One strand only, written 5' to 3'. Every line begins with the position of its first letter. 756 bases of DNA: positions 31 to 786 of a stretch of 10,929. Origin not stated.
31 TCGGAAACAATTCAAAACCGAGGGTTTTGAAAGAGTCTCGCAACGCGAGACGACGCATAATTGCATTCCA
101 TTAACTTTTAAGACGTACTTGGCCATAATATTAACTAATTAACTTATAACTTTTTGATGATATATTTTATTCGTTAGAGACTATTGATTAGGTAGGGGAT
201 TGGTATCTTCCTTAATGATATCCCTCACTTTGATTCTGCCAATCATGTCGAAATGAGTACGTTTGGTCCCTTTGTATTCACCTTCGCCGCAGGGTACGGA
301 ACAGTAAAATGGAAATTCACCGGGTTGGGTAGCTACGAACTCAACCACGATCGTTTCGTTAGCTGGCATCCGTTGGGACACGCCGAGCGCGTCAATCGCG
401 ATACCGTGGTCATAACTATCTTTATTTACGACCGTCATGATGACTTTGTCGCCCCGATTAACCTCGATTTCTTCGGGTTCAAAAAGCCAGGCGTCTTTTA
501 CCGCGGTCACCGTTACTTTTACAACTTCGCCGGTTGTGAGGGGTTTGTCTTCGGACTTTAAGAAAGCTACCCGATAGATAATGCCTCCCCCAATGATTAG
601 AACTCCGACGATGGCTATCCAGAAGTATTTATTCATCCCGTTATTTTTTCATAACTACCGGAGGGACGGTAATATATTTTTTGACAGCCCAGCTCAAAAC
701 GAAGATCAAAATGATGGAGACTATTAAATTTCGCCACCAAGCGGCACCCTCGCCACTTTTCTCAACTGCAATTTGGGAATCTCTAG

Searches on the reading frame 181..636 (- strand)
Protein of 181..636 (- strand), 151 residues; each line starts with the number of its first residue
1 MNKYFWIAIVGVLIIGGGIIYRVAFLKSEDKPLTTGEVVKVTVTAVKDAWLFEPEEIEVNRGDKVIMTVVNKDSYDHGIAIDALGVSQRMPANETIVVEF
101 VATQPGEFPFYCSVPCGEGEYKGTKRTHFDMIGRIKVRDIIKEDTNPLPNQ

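Call 3: search_protein_families(library=pfam, proteins=[window:181-636:-], max_evalue=0.1)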
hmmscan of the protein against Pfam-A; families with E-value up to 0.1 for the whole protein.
window:181-636:- (151 aa): 4 families
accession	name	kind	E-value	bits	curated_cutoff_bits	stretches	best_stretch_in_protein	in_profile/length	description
PF13473.12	Cupredoxin_1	-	1.2e-11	44.9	27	1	30-114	14-94/104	Cupredoxin-like domain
PF00127.26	Copper-bind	-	0.0085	16.9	21.2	1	40-113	2-85/99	Copper binding proteins, plastocyanin/azurin family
PF23509.1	MSMEG_3727_PQQ-assoc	-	0.014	15.2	27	1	38-92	42-96/152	MSMEG_3727, PQQ-associated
PF07731.20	Cu-oxidase_2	-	0.059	13.6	20.4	0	90-113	95-118/137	Multicopper oxidase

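Call 4: search_protein_families(library=ncbifam, proteins=[window:181-636:-], max_evalue=0.1)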
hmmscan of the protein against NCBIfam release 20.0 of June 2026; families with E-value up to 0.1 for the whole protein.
window:181-636:- (151 aa): 7 families
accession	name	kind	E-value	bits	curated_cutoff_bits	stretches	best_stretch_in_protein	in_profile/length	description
TIGR04246.1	nitrous_NosZ_Gp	equivalog_domain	3.6e-12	45.3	625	1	33-116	479-563/578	Sec-dependent nitrous-oxide reductase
TIGR04244.1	nitrous_NosZ_RR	equivalog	1.7e-11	43.4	625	1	29-116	525-613/627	TAT-dependent nitrous-oxide reductase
TIGR03096.1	nitroso_cyanin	equivalog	3.5e-11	43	142.85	1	30-114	35-120/135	nitrosocyanin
NF052460.1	L-NosZ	equivalog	1.9e-08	33.2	700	1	35-118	375-467/480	clade III lactonase-type nitrous-oxide reductase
TIGR02656.1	cyanin_plasto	equivalog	0.00035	21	87.85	1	40-113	2-85/99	plastocyanin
TIGR04339.1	PQQ_MSMEG_3727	hypoth_equivalog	0.027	14.1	75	1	37-122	40-125/151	MSMEG_3727 family PQQ-associated protein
TIGR02866.1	CoxB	equivalog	0.035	13.7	147.7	1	4-119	58-181/202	cytochrome c oxidase subunit II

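Call 18: search_solved_structures(query=window:181-636:-, max_evalue=1, show_alignments=3)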
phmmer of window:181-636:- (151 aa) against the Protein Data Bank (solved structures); distinct sequences matched with E-value up to 1: 64 (the best 60 are shown).
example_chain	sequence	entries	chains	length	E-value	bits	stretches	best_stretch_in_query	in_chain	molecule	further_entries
1iby_A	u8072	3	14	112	2.2e-09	40.4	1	39-114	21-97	NITROSOCYANIN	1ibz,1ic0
6y7d_A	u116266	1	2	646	2.5e-07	33.8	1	27-135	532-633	Nitrous-oxide reductase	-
6y6y_A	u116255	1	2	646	2.5e-07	33.8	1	27-135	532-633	Nitrous-oxide reductase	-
7aqa_A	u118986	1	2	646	2.5e-07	33.8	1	27-135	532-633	Nitrous-oxide reductase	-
6rkz_A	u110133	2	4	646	2.5e-07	33.8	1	27-135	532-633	Nitrous-oxide reductase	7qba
6y77_A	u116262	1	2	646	2.5e-07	33.8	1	27-135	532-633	Nitrous-oxide reductase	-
6y71_A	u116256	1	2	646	2.5e-07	33.8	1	27-135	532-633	Nitrous-oxide reductase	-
6y7e_A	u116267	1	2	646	2.5e-07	33.8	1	27-135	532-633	Nitrous-oxide reductase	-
6y72_A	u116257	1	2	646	2.6e-07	33.7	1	27-135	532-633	Nitrous-oxide reductase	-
3sbp_A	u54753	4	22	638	2.8e-07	33.6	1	27-134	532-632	Nitrous-oxide reductase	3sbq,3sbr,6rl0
6pty_A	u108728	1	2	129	3.6e-07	33.2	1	40-119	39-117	Cytochrome c oxidase subunit 2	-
7aq0_A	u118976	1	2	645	4.8e-07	32.8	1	27-135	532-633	Nitrous-oxide reductase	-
6ptt_A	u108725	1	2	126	8.4e-07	32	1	41-119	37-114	Cytochrome c oxidase subunit 2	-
7apy_A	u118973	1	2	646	1.2e-06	31.6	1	27-135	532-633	Nitrous-oxide reductase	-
7aq7_A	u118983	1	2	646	1.5e-06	31.2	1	27-135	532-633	Nitrous-oxide reductase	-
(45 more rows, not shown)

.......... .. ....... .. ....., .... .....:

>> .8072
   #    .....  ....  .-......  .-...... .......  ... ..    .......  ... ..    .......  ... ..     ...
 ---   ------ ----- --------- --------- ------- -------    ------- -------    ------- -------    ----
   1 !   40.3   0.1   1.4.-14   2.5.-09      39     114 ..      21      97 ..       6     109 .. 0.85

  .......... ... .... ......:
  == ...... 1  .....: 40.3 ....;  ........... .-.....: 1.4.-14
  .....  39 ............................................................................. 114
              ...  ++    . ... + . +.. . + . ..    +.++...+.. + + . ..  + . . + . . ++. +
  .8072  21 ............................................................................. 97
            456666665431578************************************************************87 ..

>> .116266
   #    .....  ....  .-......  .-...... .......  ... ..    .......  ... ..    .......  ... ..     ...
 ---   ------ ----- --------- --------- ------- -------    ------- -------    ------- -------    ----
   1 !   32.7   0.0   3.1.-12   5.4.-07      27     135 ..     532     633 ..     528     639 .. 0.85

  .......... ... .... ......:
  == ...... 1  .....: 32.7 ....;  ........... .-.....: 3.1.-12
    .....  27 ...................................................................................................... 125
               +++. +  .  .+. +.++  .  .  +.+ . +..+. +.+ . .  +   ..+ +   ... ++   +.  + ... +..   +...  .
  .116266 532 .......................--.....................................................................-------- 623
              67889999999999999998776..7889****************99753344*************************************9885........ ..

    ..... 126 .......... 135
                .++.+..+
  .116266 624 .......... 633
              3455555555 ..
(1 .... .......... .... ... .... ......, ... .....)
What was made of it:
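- The match to CupA is weak, E 0.08 (call 18).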
